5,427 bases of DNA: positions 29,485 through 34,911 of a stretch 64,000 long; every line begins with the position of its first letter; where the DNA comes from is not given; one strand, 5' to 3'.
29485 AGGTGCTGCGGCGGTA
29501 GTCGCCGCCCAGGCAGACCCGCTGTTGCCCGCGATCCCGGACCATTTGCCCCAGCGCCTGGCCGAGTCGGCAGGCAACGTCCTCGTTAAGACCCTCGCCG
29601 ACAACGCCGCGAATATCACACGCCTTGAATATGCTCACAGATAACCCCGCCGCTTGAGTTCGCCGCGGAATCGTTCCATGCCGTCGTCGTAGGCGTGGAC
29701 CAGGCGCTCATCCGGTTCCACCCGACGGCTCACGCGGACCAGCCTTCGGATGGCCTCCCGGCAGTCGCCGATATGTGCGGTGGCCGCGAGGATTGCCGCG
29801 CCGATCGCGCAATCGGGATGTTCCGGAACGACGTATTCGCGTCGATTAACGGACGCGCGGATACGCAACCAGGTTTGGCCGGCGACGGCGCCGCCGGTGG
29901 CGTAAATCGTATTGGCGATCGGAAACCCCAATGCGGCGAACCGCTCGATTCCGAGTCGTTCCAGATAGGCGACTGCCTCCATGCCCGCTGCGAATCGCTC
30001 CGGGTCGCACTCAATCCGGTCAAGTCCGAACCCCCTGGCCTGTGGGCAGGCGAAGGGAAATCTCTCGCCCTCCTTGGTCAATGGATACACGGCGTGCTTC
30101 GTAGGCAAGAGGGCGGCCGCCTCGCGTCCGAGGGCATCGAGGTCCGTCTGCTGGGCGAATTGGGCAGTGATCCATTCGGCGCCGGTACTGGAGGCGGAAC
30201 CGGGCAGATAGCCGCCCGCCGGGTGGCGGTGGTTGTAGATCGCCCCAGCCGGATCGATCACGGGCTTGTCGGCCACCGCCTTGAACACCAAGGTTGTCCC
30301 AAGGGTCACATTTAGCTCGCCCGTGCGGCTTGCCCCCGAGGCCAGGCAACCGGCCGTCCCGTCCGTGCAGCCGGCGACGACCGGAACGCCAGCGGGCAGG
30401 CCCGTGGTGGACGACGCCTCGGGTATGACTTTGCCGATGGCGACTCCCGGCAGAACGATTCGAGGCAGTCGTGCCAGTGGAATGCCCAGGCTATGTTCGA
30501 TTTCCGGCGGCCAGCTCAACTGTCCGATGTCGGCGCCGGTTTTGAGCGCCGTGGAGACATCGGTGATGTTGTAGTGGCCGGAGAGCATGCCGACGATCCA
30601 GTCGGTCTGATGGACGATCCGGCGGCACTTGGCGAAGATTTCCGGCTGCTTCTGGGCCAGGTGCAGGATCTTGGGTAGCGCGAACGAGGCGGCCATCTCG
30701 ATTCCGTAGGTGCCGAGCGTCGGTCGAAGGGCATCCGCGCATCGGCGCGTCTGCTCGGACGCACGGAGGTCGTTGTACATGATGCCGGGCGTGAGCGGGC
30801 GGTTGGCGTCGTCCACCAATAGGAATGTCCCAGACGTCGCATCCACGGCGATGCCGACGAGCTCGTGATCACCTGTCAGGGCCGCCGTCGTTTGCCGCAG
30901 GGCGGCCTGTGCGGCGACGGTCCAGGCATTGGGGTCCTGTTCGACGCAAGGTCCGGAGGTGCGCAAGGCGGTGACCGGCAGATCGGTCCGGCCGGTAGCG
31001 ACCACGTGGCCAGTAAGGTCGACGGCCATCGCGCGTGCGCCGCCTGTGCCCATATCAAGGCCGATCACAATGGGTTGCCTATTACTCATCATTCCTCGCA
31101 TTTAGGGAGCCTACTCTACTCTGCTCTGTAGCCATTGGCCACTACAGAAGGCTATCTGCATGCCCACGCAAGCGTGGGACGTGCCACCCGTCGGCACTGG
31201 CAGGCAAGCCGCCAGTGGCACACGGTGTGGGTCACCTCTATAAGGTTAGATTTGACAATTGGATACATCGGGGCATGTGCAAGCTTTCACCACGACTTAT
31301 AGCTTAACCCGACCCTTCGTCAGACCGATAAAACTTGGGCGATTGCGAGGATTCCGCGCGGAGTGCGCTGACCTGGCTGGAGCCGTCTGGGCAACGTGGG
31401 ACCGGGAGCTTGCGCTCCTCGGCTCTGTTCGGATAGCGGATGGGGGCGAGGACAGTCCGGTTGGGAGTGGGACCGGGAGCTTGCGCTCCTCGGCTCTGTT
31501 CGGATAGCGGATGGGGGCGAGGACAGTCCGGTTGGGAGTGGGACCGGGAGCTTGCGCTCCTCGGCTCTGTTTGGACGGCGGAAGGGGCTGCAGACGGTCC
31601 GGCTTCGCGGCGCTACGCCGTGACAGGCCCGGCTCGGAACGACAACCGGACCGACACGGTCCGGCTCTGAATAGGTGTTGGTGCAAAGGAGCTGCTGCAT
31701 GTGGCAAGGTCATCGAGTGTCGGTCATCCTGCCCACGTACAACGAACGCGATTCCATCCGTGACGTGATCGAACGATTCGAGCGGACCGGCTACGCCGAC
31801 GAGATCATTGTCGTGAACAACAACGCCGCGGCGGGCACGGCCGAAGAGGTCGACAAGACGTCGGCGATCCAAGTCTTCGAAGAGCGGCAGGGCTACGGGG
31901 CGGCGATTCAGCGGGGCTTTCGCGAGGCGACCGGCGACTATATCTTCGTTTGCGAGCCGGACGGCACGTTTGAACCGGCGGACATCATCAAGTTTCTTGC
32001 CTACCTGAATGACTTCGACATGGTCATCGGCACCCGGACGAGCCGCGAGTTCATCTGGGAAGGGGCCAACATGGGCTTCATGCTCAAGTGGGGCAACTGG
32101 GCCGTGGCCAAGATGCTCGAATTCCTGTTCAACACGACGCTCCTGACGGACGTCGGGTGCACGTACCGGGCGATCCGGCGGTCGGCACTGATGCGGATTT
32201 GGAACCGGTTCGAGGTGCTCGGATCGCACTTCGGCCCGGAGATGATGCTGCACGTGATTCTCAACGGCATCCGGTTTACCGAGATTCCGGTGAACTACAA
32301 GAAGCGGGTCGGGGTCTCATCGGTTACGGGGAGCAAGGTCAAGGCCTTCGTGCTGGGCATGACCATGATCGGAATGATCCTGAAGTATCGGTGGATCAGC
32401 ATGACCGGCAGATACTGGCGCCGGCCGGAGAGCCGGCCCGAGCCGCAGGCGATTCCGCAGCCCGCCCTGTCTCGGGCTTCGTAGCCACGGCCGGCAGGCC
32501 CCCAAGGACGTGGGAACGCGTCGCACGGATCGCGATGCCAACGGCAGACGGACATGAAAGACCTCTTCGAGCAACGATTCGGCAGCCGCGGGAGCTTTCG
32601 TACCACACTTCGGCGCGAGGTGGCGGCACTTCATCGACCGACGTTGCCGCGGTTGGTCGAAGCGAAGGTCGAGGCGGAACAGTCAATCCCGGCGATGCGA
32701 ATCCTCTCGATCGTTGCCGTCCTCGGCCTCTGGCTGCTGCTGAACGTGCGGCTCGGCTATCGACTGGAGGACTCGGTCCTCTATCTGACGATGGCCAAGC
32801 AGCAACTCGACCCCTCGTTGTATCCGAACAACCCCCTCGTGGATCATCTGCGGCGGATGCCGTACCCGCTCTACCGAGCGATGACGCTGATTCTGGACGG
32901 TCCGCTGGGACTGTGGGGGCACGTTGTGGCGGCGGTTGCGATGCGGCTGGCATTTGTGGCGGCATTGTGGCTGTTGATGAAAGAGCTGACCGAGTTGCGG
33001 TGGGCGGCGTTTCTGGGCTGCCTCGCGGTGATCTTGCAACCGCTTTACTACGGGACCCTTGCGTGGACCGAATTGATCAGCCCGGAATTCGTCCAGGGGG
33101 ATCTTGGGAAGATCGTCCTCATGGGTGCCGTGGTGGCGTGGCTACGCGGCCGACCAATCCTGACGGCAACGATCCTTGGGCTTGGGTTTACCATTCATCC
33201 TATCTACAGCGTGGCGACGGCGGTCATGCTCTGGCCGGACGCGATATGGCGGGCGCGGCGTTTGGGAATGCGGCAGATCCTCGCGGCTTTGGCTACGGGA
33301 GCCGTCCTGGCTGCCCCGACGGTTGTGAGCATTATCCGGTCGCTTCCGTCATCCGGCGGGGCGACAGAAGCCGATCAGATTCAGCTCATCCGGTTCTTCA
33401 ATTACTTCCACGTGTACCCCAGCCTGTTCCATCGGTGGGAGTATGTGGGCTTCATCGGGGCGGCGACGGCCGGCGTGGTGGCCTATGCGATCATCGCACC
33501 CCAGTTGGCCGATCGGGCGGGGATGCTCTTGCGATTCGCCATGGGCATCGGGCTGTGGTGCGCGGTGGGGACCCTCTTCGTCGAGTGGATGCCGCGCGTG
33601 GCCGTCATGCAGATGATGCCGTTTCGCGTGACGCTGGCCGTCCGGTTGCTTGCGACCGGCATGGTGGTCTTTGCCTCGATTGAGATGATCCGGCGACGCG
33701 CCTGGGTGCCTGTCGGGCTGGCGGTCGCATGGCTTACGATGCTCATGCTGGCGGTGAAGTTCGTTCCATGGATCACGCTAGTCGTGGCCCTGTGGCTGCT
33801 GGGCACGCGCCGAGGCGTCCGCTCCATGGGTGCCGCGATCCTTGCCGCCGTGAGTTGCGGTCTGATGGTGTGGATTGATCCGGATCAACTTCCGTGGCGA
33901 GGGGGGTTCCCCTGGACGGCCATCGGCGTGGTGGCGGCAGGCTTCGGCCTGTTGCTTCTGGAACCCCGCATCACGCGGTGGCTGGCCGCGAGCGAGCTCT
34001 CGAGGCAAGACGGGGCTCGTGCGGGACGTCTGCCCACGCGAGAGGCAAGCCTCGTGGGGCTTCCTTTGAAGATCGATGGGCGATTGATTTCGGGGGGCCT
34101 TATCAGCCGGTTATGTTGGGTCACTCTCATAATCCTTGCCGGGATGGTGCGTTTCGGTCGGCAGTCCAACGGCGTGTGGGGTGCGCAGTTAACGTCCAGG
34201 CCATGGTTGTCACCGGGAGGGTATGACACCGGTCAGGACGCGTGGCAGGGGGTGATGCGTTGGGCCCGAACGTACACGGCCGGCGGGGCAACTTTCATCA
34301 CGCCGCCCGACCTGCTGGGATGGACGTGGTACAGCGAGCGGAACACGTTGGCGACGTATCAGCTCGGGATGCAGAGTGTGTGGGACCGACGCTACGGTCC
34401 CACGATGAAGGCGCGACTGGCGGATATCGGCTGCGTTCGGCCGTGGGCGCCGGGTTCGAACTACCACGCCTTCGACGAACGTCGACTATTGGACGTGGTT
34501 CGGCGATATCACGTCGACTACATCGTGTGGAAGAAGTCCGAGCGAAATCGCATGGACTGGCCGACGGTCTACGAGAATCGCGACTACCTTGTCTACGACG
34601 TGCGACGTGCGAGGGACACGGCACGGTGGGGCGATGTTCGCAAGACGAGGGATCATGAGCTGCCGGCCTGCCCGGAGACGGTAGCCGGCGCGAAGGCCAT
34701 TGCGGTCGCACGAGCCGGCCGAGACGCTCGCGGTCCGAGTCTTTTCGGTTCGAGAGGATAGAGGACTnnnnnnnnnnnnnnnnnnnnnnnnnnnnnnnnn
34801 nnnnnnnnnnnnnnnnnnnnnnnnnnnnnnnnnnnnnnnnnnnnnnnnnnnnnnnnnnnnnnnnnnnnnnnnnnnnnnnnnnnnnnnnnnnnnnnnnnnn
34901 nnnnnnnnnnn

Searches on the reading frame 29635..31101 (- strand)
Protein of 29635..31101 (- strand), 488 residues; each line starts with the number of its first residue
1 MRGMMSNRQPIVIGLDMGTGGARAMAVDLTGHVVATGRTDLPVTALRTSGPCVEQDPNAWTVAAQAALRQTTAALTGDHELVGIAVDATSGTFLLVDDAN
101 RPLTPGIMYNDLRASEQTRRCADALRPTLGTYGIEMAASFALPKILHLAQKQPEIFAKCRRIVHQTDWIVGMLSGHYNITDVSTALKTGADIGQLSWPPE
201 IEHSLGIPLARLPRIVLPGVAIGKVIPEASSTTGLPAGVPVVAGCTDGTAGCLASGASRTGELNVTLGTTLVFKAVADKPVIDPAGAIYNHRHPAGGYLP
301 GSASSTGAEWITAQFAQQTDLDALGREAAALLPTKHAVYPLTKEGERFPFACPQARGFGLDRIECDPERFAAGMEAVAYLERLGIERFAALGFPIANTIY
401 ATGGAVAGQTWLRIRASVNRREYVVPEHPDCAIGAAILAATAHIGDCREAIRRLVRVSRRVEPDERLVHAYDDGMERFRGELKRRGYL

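Call 3: search_protein_families(library=pfam, proteins=[window:29635-31101:-], max_evalue=0.01)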
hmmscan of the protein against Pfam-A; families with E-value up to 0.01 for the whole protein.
window:29635-31101:- (488 aa): 3 families
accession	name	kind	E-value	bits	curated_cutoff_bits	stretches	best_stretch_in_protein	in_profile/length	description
PF00370.27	FGGY_N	-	9.3e-33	114.3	28.8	1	11-253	1-244/245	FGGY family of carbohydrate kinases, N-terminal domain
PF02782.22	FGGY_C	-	3.3e-19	69.9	27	1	263-442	1-197/198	FGGY family of carbohydrate kinases, C-terminal domain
PF06224.18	AlkZ-like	-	0.0028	17.8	25.9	1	7-103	133-237/329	DNA glycosylase AlkZ-like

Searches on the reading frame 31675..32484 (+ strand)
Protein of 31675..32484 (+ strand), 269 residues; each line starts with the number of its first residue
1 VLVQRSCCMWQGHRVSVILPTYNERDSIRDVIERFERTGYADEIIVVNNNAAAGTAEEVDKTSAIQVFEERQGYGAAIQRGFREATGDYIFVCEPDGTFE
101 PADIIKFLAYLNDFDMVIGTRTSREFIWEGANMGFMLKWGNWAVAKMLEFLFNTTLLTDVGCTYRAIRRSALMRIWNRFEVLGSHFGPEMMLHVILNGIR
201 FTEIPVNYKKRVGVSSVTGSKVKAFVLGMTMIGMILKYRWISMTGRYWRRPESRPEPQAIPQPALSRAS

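Call 40: search_protein_families(library=pfam, proteins=[window:31675-32484:+], max_evalue=0.001)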
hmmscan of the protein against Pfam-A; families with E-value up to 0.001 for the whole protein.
window:31675-32484:+ (269 aa): 3 families
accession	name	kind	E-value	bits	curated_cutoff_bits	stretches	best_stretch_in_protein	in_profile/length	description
PF00535.33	Glycos_transf_2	-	6.2e-23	82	23.3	1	16-175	1-167/168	Glycosyl transferase family 2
PF13641.12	Glyco_tranf_2_3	-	4e-05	24.2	27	1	13-124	1-123/230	Glycosyltransferase like family 2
PF12804.13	NTP_transf_3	-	0.00091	19.9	27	0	22-109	21-108/160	MobA-like NTP transferase domain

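Call 64: search_protein_families(library=ncbifam, proteins=[window:31675-32484:+], max_evalue=1e-8)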
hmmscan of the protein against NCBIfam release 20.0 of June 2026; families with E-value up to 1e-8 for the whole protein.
window:31675-32484:+ (269 aa): 5 families
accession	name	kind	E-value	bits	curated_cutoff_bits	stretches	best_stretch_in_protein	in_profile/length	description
TIGR04182.1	glyco_TIGR04182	equivalog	5.2e-27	95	325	1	15-216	2-198/293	S-layer glycoprotein N-glycosyltransferase AglJ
NF041391.1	DPhHxTase_Halo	equivalog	1.9e-18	66.2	375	1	21-216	3-191/213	dolichyl-phosphate hexose transferase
NF058614.1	PPMAGASynPpgS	equivalog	2.6e-10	40.1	370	1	15-126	2-118/226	polyprenyl-phospho-N-acetylgalactosaminyl synthase PpgS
TIGR04283.1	glyco_like_mftF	equivalog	7.3e-10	38.8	182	1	15-99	1-85/221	TIGR04283 family arsenosugar biosynthesis glycosyltransferase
NF007986.1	PRK10714.1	equivalog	2.3e-09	36.7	529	1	13-188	6-183/316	undecaprenyl-phosphate 4-deoxy-4-formamido-L-arabinose transferase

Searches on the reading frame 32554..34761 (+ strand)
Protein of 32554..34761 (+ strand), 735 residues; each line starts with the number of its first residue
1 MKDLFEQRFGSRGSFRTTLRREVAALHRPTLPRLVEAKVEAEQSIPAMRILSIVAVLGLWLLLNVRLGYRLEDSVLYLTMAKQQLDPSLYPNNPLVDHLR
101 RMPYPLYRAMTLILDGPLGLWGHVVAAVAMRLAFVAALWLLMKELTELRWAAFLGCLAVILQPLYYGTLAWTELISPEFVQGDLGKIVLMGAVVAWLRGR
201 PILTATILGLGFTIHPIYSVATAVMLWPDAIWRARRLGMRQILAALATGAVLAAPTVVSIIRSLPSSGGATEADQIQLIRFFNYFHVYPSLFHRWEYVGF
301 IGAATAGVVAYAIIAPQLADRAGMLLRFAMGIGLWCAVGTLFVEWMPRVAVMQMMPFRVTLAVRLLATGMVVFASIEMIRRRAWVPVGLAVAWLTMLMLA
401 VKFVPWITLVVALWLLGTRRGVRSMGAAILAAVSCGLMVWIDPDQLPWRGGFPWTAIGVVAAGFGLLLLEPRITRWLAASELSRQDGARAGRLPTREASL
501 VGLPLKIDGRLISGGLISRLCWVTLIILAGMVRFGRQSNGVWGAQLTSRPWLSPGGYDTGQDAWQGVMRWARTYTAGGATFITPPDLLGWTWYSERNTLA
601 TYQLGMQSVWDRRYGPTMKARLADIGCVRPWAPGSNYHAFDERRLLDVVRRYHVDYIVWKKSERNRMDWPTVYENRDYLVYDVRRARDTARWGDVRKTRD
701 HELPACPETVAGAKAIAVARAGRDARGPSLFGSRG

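Call 7: search_protein_families(library=ncbifam, proteins=[window:32554-34761:+], max_evalue=0.0001)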
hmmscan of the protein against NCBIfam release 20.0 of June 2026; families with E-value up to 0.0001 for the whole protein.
window:32554-34761:+ (735 aa): 0 families

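Call 8: search_protein_families(library=pfam, proteins=[window:32554-34761:+], max_evalue=0.0001)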
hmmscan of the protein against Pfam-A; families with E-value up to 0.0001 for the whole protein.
window:32554-34761:+ (735 aa): 1 family
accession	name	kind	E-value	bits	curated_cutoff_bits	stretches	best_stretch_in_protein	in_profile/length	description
PF20604.3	DUF6798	-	2e-06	27.8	26.9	1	563-603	2-42/61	Domain of unknown function (DUF6798)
